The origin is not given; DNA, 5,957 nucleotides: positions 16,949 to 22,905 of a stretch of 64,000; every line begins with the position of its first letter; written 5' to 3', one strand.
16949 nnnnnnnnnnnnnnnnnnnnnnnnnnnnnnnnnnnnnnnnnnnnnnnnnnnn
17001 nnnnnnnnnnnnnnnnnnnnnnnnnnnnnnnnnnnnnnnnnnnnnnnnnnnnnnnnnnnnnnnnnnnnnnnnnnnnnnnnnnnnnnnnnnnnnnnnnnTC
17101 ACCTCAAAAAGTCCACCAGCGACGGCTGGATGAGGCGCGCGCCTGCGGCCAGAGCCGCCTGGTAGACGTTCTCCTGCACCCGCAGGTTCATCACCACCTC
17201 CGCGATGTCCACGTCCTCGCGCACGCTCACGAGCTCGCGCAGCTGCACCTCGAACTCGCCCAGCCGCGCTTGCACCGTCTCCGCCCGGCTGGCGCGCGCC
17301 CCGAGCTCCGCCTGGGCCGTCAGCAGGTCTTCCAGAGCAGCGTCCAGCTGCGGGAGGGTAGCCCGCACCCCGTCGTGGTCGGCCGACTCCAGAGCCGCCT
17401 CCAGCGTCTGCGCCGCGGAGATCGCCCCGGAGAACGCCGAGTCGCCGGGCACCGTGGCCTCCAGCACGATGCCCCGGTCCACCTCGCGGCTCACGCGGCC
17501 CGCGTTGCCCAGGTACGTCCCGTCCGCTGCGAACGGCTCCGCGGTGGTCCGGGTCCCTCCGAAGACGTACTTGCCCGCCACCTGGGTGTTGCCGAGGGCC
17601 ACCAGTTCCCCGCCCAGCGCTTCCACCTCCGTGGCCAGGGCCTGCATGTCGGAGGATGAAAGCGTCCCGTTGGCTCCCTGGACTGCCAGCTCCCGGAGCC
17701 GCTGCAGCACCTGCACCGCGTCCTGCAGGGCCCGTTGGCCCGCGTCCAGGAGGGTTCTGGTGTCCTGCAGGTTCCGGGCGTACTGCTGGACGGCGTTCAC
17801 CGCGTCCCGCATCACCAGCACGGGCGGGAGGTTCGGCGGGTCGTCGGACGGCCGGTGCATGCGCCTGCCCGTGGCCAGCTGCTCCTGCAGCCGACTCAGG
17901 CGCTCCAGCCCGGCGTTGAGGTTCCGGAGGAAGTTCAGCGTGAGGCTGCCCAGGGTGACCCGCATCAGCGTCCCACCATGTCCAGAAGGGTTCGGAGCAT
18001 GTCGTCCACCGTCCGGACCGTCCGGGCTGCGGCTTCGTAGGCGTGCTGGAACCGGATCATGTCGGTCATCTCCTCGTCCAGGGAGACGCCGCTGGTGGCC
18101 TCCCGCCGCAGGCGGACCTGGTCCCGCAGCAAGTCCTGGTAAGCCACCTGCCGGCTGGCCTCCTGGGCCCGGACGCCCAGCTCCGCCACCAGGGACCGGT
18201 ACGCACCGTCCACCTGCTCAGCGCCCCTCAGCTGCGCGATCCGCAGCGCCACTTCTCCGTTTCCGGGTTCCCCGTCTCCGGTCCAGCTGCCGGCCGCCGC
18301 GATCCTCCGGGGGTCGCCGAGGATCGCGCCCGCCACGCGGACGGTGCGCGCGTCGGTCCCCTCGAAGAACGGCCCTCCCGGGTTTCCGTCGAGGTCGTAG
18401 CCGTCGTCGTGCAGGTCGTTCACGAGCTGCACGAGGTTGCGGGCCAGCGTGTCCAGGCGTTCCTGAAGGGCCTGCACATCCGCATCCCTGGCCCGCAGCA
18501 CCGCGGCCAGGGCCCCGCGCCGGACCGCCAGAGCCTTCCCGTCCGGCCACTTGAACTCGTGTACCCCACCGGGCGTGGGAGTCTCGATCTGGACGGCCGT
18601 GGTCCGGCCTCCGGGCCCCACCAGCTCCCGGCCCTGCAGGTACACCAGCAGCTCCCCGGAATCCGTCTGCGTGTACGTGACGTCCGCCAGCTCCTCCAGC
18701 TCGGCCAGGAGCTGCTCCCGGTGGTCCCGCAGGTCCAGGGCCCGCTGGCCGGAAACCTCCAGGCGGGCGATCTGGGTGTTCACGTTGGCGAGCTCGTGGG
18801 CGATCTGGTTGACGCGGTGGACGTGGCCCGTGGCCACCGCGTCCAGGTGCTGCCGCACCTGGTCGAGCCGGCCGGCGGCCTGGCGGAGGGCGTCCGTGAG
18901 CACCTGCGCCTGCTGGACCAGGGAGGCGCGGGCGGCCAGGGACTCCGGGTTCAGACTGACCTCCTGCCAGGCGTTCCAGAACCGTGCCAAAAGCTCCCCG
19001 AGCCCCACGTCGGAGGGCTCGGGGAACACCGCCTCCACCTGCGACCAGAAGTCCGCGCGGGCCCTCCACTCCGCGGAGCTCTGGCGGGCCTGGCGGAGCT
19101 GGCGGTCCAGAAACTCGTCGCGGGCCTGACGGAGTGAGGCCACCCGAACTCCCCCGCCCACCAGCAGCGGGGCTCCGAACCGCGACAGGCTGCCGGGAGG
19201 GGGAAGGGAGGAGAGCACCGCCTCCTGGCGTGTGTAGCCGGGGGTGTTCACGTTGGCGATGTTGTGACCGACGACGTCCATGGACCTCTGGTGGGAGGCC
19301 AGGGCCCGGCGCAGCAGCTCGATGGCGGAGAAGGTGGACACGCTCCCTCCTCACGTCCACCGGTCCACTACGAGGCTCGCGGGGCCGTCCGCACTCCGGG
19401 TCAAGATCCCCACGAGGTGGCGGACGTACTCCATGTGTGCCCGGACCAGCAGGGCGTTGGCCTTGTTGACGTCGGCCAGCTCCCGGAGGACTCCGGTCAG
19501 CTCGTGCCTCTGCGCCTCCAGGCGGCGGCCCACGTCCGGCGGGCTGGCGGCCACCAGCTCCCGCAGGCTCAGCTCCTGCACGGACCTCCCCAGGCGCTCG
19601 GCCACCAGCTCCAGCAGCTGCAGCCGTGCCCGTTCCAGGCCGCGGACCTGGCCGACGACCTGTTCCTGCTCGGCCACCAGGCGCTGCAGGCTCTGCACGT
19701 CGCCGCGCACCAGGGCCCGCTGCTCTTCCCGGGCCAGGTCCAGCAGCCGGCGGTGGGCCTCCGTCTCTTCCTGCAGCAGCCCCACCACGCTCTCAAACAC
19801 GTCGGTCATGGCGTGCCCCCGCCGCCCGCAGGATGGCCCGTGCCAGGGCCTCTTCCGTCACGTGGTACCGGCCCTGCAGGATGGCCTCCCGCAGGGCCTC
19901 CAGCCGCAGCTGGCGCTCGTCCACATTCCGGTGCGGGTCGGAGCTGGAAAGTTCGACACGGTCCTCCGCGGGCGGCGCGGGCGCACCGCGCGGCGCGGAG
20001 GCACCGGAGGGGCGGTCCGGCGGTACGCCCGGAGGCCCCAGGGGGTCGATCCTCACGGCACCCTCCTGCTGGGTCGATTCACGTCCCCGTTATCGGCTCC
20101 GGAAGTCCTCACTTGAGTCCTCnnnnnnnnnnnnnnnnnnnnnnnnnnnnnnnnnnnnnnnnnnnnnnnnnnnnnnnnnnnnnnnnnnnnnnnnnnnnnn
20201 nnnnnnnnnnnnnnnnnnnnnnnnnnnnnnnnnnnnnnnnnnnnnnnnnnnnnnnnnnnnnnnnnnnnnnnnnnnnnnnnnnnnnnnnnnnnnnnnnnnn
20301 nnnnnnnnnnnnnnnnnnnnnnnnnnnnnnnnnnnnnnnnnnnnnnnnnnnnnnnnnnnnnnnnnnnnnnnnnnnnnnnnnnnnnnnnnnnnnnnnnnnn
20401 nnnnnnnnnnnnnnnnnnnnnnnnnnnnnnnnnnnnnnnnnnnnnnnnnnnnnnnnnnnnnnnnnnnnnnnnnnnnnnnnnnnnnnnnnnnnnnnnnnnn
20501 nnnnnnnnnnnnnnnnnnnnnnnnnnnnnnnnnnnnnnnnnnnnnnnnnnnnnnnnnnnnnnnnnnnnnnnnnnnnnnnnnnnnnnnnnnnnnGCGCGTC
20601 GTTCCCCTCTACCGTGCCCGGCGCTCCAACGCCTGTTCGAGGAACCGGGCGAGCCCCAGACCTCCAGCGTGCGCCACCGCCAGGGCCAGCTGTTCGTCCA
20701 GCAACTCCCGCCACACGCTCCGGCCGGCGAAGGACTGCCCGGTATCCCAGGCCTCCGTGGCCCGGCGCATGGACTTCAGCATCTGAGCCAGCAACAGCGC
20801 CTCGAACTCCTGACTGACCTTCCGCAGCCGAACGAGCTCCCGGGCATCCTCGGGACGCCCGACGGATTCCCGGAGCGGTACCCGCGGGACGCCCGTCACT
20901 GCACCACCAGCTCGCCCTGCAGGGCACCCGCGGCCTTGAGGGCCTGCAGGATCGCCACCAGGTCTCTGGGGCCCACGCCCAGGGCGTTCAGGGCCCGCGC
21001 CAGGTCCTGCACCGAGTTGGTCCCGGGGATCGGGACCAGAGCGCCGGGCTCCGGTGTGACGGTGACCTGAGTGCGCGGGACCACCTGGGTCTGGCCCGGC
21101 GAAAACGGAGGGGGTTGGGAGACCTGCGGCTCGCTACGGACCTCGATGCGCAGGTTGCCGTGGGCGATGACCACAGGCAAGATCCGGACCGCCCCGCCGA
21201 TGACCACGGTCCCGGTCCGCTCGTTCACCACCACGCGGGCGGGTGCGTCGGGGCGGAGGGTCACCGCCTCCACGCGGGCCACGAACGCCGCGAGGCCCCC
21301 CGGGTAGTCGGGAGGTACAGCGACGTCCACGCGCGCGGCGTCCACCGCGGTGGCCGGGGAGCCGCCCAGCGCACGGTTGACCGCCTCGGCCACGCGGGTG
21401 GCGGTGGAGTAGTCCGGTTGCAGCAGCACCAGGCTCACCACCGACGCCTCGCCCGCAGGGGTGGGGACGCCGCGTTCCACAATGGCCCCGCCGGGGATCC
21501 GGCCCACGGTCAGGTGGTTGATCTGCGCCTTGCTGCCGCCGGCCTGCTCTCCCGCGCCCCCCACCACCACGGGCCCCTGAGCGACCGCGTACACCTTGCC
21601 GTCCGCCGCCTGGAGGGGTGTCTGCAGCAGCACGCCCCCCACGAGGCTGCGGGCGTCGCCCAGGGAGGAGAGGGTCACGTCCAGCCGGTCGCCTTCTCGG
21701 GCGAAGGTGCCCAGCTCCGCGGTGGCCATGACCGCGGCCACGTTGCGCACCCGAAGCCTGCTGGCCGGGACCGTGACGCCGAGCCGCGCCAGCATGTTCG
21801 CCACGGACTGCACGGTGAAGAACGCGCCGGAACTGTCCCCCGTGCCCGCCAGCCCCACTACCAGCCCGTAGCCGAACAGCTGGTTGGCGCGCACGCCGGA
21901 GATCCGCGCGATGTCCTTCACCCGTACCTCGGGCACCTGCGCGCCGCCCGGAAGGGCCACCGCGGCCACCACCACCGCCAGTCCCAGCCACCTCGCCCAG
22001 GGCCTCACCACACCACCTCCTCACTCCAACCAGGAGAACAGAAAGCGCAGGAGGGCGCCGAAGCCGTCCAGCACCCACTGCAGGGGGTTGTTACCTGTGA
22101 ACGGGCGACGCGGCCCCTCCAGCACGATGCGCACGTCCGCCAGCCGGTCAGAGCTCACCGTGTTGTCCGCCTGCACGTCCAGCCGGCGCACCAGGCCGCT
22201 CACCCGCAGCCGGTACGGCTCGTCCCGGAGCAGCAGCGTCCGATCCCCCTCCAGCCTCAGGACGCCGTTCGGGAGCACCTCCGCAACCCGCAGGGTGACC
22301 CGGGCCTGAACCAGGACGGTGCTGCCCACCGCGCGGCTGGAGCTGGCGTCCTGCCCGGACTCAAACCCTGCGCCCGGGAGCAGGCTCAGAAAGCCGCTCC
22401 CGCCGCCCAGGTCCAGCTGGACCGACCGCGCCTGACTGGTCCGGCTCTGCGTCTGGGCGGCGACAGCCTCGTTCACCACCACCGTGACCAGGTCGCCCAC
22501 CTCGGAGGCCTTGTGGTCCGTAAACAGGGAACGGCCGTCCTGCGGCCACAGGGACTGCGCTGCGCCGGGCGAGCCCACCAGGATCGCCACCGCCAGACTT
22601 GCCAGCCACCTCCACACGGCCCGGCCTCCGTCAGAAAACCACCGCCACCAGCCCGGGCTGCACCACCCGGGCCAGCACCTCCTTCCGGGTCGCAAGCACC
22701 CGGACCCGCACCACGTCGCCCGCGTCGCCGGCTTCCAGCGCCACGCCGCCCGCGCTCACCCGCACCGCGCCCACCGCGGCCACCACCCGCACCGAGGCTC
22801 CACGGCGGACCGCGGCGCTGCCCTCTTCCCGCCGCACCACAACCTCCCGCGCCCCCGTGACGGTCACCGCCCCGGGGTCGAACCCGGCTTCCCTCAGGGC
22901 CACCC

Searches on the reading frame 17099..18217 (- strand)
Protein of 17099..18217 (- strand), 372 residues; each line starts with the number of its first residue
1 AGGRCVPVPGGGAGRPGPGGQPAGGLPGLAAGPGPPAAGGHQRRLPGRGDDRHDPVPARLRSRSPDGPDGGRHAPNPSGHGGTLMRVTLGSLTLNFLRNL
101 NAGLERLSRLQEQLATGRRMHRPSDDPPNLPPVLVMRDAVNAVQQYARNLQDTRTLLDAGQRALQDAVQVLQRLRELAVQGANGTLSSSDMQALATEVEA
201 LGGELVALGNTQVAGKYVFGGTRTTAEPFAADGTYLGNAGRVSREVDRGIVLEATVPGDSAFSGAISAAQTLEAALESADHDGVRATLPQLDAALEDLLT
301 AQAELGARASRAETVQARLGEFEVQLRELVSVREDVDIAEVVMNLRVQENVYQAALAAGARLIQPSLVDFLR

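Call 79: search_protein_families(library=pfam, proteins=[window:17099-18217:-], max_evalue=0.001)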
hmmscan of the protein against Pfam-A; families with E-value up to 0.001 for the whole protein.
window:17099-18217:- (372 aa): 2 families
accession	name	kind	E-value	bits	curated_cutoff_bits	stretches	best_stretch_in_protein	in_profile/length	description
PF00669.25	Flagellin_N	-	6.5e-22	78.5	26.6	1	93-224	7-139/139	Bacterial flagellin N-terminal helical region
PF00700.27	Flagellin_C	-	1.2e-06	29.2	23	1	291-371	4-86/86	Bacterial flagellin C-terminal helical region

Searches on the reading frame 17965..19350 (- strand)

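Call 79: search_protein_families(library=pfam, proteins=[window:17965-19350:-], max_evalue=0.001)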
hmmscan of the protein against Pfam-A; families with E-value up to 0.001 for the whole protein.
window:17965-19350:- (461 aa): 4 families
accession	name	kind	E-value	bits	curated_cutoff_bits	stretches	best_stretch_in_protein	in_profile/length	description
PF22638.1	FlgK_D1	-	4.1e-54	184.1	28.6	1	103-329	2-233/233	Flagellar hook-associated protein FlgK helical domain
PF06429.18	Flg_bbr_C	-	2.4e-14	53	23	1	419-458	7-46/46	Flagellar basal body rod FlgEFG protein C-terminal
PF00460.25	Flg_bb_rod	-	2.6e-07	30.9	20.7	1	14-40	5-31/31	Flagella basal body rod protein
PF13012.11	MitMem_reg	-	3.3e-05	24.2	26.6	1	141-199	20-78/113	Maintenance of mitochondrial structure and function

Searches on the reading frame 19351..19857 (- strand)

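Call 79: search_protein_families(library=pfam, proteins=[window:19351-19857:-], max_evalue=0.001)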
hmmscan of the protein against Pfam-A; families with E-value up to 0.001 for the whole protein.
window:19351-19857:- (168 aa): 1 family
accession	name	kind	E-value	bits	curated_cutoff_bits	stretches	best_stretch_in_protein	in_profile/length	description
PF05130.17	FlgN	-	1.1e-25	91.2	30.5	1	20-158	2-135/147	FlgN protein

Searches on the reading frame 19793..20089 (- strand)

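Call 79: search_protein_families(library=pfam, proteins=[window:19793-20089:-], max_evalue=0.001)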
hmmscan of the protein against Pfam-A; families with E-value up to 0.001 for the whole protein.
window:19793-20089:- (98 aa): 1 family
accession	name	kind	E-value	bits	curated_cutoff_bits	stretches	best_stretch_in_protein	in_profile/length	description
PF04316.19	FlgM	-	2.4e-05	24.9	25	1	57-87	24-54/55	Anti-sigma-28 factor, FlgM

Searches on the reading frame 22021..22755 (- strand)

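Call 79: search_protein_families(library=pfam, proteins=[window:22021-22755:-], max_evalue=0.001)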
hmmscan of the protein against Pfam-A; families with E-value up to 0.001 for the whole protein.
window:22021-22755:- (244 aa): 1 family
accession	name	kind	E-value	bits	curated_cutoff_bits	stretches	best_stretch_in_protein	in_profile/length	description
PF02107.21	FlgH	-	5.1e-33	114.6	27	1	65-214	3-150/172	Flagellar L-ring protein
